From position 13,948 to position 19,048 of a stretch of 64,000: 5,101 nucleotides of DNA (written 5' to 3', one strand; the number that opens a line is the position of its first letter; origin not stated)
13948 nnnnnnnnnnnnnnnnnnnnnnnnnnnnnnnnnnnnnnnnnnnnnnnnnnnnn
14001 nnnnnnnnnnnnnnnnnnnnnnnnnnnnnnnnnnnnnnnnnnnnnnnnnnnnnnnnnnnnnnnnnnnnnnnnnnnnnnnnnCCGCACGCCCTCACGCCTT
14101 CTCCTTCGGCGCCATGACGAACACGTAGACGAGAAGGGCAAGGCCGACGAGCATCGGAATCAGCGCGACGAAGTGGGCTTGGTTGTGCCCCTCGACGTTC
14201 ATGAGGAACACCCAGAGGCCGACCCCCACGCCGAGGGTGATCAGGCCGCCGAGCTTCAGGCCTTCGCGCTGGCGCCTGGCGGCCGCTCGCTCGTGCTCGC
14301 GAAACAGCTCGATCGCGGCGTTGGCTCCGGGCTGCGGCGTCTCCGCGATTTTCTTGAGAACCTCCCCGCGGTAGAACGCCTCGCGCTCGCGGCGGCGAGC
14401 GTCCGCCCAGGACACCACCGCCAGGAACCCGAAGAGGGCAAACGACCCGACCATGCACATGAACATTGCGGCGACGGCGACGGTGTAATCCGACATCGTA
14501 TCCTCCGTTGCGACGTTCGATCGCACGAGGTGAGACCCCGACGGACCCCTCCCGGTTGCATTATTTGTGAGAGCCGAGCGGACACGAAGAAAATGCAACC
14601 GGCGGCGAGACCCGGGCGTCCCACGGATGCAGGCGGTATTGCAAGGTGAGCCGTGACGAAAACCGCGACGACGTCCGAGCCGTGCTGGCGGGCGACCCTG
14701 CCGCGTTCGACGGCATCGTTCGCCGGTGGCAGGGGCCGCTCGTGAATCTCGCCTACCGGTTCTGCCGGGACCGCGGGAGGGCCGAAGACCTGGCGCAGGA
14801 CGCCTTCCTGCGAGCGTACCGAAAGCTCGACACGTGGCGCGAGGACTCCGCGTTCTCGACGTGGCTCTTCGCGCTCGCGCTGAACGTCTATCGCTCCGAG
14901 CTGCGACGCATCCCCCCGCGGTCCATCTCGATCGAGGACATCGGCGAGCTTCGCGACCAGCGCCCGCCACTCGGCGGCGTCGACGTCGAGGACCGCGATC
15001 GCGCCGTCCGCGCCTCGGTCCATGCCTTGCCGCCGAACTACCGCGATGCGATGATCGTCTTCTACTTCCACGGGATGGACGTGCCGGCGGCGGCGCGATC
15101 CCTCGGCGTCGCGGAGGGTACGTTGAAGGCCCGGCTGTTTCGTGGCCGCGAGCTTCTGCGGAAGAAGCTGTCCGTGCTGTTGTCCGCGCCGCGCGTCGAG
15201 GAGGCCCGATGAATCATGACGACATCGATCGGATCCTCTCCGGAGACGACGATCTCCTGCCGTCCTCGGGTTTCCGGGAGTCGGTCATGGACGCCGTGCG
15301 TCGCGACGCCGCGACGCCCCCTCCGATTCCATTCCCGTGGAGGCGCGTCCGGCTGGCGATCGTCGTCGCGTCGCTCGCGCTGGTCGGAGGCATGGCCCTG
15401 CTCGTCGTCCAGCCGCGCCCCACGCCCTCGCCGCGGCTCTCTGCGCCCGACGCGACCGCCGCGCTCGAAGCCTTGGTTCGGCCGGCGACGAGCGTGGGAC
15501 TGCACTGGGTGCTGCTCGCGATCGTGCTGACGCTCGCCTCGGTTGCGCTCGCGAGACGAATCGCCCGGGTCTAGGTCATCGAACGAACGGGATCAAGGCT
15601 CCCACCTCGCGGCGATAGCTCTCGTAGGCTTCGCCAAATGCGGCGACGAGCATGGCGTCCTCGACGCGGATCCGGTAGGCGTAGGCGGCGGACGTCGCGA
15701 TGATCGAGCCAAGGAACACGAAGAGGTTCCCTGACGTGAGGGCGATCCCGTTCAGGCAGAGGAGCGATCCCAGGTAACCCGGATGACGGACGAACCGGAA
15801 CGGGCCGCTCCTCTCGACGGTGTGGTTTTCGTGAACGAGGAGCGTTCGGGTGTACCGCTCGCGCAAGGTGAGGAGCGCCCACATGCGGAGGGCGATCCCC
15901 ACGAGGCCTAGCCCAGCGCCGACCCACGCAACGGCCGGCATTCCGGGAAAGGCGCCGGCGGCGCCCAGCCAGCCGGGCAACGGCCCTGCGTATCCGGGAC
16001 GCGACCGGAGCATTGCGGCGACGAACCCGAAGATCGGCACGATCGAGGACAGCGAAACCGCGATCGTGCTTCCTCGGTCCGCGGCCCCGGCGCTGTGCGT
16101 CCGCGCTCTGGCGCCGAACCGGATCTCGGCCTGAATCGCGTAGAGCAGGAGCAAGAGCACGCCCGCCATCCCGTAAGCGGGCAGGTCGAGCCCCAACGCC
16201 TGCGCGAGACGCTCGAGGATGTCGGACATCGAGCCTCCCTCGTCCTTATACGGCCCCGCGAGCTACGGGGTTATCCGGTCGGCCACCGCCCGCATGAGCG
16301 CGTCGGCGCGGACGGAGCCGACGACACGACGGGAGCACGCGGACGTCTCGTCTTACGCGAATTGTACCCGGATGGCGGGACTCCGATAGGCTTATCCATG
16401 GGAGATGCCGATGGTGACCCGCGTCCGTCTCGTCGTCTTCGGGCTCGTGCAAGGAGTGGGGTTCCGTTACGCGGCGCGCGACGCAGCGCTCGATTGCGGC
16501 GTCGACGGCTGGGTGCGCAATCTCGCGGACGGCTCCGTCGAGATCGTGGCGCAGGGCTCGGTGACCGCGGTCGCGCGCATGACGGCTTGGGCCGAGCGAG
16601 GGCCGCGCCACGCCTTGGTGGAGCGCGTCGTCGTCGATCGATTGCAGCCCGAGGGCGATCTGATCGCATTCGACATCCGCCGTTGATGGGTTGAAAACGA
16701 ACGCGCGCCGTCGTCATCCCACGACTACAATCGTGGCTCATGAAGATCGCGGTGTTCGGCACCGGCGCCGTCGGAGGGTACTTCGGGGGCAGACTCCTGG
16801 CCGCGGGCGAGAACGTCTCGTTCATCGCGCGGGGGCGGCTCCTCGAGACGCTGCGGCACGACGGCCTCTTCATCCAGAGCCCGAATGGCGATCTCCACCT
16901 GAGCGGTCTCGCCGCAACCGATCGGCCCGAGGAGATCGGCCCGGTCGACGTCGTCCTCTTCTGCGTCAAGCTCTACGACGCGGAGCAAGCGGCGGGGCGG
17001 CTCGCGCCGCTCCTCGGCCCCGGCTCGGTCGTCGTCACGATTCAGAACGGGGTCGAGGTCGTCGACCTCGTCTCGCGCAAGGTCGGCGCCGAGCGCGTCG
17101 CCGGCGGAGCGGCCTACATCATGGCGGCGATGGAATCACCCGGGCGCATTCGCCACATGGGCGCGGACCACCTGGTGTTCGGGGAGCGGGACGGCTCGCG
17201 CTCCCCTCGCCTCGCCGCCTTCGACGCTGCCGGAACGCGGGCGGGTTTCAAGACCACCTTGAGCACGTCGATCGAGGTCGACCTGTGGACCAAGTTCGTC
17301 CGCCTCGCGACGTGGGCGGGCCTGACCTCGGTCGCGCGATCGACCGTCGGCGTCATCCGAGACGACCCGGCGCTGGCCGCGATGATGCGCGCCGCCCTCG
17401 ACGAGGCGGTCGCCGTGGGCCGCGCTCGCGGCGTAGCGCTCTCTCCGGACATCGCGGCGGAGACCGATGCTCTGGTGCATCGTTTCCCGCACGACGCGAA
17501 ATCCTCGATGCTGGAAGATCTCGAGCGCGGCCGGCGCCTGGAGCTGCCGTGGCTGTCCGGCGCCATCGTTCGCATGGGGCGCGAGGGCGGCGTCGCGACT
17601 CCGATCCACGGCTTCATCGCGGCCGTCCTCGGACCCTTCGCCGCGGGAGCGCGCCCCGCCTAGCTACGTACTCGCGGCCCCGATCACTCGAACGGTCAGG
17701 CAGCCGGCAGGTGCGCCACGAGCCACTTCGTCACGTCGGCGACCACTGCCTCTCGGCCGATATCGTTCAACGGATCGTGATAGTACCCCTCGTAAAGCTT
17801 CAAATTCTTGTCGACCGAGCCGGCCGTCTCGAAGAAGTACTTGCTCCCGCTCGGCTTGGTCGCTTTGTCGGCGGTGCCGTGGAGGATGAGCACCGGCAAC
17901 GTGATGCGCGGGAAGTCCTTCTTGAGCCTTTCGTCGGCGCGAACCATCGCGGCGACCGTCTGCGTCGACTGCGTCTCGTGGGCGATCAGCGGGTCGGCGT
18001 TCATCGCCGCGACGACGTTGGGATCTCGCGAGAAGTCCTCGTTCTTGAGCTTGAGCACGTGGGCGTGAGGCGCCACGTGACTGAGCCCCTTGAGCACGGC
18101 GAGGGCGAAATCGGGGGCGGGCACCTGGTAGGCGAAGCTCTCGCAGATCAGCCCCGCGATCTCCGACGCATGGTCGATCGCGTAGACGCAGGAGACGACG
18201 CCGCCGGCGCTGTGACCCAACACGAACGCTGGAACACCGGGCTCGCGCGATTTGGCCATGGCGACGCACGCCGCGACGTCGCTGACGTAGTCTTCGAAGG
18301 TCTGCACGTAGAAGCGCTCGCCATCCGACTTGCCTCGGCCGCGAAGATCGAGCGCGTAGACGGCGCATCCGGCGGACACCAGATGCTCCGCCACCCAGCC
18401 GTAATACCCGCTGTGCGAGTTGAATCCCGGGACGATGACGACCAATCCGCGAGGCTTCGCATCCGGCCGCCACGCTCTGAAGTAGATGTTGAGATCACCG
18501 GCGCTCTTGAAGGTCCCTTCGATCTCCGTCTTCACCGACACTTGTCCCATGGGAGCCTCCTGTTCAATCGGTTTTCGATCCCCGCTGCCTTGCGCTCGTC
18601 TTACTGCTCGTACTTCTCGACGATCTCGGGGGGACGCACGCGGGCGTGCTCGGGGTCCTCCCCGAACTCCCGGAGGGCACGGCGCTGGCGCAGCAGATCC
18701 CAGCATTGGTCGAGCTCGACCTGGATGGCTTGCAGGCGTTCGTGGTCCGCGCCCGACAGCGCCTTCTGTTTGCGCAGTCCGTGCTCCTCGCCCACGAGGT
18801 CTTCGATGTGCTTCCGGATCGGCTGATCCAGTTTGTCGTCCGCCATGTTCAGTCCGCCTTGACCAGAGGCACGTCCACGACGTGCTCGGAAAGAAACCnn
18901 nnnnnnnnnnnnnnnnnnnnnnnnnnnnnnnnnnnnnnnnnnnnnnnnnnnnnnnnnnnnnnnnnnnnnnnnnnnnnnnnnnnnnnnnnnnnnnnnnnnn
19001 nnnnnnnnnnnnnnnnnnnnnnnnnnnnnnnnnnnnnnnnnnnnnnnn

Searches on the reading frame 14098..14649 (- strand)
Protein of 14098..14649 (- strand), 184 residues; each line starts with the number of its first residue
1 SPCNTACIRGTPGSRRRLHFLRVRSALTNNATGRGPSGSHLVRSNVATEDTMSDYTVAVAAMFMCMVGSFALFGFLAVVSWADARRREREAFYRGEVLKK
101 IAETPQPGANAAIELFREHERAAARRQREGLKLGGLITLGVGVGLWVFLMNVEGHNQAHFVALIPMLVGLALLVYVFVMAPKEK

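Call 45: search_protein_families(library=pfam, proteins=[window:14098-14649:-], max_evalue=0.001)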
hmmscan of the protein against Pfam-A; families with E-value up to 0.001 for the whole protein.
window:14098-14649:- (184 aa): 1 family
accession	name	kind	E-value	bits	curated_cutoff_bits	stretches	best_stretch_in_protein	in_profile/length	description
PF19762.4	DUF6249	-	5.6e-08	33.1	33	1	64-178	5-102/104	Domain of unknown function (DUF6249)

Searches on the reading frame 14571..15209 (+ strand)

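Call 42: search_protein_families(library=pfam, proteins=[window:14571-15209:+], max_evalue=0.001)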
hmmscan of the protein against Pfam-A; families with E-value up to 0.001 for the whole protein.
window:14571-15209:+ (213 aa): 2 families
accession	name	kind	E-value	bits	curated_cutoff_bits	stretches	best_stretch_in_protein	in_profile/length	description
PF04542.20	Sigma70_r2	-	1.4e-15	57.2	24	1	49-113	1-67/71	Sigma-70 region 2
PF08281.18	Sigma70_r4_2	-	1e-10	41.5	25.7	1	145-196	3-54/54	Sigma-70, region 4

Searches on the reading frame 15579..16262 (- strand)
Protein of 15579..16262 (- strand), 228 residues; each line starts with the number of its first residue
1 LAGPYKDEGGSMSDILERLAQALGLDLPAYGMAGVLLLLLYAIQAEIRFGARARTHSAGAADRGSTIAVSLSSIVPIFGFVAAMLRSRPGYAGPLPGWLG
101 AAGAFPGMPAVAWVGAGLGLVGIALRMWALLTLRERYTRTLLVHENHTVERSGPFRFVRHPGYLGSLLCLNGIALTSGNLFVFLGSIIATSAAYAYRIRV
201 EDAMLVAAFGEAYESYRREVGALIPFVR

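Call 42: search_protein_families(library=pfam, proteins=[window:15579-16262:-], max_evalue=0.001)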
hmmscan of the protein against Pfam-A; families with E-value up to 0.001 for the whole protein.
window:15579-16262:- (228 aa): 3 families
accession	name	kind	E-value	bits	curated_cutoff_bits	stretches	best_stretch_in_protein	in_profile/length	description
PF04140.19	ICMT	-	6.4e-14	52.6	24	1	118-206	4-94/95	Isoprenylcysteine carboxyl methyltransferase (ICMT) family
PF04191.18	PEMT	-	1.1e-12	48.8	25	1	113-211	4-104/105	Phospholipid methyltransferase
PF06966.17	DUF1295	-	0.00043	20.3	20.4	1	107-218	116-233/235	Protein of unknown function (DUF1295)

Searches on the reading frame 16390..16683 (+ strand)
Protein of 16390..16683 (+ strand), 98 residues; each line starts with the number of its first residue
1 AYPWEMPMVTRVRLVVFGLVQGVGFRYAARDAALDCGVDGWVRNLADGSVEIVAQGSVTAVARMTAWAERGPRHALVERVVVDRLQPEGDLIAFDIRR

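Call 42: search_protein_families(library=pfam, proteins=[window:16390-16683:+], max_evalue=0.001)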
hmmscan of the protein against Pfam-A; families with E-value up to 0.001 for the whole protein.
window:16390-16683:+ (98 aa): 1 family
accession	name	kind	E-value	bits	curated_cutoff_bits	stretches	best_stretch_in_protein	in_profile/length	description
PF00708.24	Acylphosphatase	-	2.4e-22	79.4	22.5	1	13-96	2-85/85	Acylphosphatase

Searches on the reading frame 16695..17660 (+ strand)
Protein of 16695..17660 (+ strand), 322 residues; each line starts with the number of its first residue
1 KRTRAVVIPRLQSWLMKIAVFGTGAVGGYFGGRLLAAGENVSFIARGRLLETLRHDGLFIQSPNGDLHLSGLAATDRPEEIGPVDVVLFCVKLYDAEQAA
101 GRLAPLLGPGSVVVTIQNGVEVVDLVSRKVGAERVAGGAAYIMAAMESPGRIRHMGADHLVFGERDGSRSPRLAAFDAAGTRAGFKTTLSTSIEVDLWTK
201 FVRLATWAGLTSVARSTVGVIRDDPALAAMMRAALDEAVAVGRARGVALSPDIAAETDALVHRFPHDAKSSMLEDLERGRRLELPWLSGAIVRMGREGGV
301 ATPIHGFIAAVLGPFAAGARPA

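Call 42: search_protein_families(library=pfam, proteins=[window:16695-17660:+], max_evalue=0.001)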
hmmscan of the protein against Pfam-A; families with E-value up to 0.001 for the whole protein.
window:16695-17660:+ (322 aa): 3 families
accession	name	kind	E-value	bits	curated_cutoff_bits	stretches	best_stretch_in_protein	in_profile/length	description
PF02558.23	ApbA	-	1.9e-37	128.6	22.2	1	18-166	1-149/150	Ketopantoate reductase PanE/ApbA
PF08546.17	ApbA_C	-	6.3e-28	98.1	22.7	1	193-312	2-121/125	Ketopantoate reductase PanE/ApbA C terminal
PF03807.23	F420_oxidored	-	3e-05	24.9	21.6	1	17-119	1-94/94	NADP oxidoreductase coenzyme F420-dependent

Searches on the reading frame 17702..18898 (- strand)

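Call 42: search_protein_families(library=pfam, proteins=[window:17702-18898:-], max_evalue=0.001)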
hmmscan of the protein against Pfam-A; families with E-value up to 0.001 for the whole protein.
window:17702-18898:- (399 aa): 6 families
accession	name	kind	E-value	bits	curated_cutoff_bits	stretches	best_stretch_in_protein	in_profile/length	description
PF12146.15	Hydrolase_4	-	1.8e-68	230.8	27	1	148-379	2-237/239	Serine aminopeptidase, S33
PF00561.26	Abhydrolase_1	-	4.5e-17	63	25.8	1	152-255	2-102/245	alpha/beta hydrolase fold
PF12697.13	Abhydrolase_6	-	6.9e-16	60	26.3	1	153-377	1-207/217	Alpha/beta hydrolase family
PF02129.25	Peptidase_S15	-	9.2e-06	26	23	0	166-359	46-247/262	X-Pro dipeptidyl-peptidase (S15 family)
PF12740.14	PETase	-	0.00025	21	28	0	115-236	20-139/263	PET hydrolase-like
PF00326.27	Peptidase_S9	-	0.00026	21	22.6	0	167-243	4-85/213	Prolyl oligopeptidase family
